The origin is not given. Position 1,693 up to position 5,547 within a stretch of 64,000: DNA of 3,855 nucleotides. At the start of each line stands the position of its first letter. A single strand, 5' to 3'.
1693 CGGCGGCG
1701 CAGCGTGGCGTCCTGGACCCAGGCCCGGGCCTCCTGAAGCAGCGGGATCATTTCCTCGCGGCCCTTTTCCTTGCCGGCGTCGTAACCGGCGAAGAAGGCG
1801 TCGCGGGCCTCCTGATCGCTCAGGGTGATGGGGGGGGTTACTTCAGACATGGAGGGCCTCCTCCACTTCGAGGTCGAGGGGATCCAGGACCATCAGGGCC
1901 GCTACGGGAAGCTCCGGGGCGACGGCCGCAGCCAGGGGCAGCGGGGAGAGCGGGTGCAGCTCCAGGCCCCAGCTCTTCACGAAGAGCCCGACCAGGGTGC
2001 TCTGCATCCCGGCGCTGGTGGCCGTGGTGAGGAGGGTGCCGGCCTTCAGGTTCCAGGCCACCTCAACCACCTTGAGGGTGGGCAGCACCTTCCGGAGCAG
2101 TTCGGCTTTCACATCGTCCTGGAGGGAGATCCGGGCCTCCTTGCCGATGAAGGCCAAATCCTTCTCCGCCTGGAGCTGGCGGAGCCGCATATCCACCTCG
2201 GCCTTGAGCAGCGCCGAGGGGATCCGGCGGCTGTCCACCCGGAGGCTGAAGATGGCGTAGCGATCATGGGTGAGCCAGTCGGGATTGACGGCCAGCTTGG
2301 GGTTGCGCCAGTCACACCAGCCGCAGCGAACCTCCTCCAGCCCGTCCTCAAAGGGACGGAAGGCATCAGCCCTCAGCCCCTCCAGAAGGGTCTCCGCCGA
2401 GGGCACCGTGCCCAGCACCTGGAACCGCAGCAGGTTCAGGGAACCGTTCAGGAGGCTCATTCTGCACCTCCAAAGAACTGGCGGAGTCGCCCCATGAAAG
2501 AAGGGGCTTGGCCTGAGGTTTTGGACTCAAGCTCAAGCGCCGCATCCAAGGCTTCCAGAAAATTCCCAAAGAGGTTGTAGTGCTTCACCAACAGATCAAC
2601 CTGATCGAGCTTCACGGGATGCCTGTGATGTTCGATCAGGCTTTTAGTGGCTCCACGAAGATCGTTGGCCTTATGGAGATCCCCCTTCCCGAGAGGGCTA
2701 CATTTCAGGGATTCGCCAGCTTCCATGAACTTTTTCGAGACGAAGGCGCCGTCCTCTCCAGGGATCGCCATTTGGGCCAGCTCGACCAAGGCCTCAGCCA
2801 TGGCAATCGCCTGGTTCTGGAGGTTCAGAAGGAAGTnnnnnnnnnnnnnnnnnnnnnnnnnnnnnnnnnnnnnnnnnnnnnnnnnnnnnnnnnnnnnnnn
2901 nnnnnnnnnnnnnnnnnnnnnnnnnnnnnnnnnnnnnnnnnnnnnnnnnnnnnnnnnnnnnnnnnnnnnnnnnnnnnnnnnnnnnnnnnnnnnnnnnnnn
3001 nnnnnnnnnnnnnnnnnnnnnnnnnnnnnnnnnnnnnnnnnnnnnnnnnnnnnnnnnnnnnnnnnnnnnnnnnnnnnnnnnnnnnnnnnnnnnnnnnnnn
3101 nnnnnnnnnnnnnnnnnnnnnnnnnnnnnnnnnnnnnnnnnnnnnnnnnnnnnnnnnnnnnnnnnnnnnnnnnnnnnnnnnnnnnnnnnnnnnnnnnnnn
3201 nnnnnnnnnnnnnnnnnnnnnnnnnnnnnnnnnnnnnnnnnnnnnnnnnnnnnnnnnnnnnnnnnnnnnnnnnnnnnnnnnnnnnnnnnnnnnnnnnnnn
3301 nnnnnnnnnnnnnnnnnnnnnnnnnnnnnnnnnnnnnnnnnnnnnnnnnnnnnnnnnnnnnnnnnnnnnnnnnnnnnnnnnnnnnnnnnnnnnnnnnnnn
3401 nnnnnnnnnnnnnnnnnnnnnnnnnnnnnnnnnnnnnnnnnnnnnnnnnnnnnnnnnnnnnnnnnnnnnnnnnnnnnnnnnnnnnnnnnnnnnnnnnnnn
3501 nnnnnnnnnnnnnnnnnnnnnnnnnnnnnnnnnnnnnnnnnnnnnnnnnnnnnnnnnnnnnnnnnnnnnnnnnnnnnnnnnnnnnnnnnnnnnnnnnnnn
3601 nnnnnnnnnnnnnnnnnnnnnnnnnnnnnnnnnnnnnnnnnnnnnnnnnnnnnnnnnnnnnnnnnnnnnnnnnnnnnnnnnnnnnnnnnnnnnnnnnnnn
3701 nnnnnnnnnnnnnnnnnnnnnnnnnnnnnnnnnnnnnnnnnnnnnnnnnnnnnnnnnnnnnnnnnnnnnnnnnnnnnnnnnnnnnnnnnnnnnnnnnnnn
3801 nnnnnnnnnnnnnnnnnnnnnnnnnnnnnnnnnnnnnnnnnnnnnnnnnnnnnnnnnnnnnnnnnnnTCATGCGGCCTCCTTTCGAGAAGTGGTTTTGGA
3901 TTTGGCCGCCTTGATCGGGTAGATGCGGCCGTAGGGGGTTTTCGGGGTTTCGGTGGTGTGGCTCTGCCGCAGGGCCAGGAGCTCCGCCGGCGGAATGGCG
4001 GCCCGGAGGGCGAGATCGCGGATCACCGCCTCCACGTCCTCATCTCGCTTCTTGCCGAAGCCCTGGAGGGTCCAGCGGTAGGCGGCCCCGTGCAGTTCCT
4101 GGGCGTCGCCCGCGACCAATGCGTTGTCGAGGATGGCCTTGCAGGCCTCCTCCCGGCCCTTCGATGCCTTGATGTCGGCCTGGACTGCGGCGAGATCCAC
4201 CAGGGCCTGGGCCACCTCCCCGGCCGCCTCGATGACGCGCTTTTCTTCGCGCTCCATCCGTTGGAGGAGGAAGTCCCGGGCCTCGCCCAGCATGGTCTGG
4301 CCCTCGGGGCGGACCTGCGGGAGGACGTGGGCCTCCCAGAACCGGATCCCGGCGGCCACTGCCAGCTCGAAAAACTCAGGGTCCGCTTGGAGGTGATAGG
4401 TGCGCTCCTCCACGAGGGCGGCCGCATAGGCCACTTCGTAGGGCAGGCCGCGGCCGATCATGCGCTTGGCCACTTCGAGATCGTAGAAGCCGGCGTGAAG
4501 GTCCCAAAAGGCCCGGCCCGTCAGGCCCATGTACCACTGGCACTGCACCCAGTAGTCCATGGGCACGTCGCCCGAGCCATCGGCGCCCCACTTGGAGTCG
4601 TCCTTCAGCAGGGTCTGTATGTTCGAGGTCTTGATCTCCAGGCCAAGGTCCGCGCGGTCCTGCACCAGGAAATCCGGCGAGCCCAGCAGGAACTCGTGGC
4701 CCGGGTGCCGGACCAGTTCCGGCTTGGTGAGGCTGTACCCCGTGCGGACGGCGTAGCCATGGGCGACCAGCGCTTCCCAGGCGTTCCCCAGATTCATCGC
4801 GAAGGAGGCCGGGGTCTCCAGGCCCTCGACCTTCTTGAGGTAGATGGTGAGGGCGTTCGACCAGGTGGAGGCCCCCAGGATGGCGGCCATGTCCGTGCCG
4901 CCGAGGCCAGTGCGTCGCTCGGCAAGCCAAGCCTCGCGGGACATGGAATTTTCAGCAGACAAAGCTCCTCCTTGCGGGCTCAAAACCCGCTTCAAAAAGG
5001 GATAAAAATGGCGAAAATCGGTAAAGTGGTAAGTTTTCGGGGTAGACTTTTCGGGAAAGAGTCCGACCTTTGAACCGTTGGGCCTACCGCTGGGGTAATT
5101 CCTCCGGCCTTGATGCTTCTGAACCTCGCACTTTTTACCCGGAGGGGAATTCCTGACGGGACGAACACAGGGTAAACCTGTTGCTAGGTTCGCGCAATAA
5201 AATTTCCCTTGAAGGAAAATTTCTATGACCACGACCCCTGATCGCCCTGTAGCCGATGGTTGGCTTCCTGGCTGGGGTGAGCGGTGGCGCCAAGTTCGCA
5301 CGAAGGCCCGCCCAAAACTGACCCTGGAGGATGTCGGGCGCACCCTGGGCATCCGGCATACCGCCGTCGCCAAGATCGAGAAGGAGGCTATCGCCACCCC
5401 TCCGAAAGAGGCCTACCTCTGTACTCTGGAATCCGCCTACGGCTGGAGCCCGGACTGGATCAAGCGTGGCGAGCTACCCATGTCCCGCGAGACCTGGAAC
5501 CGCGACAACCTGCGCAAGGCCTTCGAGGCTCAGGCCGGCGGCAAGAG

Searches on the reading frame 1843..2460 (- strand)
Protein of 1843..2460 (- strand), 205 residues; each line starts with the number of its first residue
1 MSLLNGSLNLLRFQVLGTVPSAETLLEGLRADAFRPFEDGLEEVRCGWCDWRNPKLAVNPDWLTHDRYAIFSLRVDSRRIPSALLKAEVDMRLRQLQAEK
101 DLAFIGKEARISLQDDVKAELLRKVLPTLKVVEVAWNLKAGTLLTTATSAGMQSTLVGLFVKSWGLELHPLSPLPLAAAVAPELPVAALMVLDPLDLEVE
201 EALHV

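Call 45: search_protein_families(library=pfam, max_evalue=0.001, proteins=[window:1843-2460:-])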
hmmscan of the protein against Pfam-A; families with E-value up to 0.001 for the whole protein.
window:1843-2460:- (205 aa): 1 family
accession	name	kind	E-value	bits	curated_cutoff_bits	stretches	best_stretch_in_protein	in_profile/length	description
PF04381.17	RdgC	-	1.1e-09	38.4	25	1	9-170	5-163/298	Putative exonuclease, RdgC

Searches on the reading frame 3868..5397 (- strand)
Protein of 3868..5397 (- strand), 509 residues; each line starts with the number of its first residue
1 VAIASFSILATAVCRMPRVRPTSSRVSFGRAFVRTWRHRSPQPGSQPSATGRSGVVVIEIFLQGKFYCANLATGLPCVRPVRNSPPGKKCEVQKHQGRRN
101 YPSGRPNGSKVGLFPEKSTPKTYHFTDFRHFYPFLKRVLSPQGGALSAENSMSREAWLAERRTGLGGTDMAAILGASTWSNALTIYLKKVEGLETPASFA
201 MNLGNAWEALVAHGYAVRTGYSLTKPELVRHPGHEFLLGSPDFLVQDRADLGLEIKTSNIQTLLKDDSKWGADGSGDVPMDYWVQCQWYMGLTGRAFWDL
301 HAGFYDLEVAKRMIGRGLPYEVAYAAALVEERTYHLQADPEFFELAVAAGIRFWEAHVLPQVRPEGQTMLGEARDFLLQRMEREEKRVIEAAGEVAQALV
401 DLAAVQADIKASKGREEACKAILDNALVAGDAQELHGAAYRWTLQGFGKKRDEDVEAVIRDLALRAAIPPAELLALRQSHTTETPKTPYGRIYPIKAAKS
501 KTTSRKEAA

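Call 11: search_protein_families(library=pfam, proteins=[window:3868-5397:-])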
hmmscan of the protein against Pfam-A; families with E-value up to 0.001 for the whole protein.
window:3868-5397:- (509 aa): 1 family
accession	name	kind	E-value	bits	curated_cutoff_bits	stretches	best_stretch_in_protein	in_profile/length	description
PF09588.16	YqaJ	-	3.4e-22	79.8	22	1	157-295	2-149/150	YqaJ-like viral recombinase domain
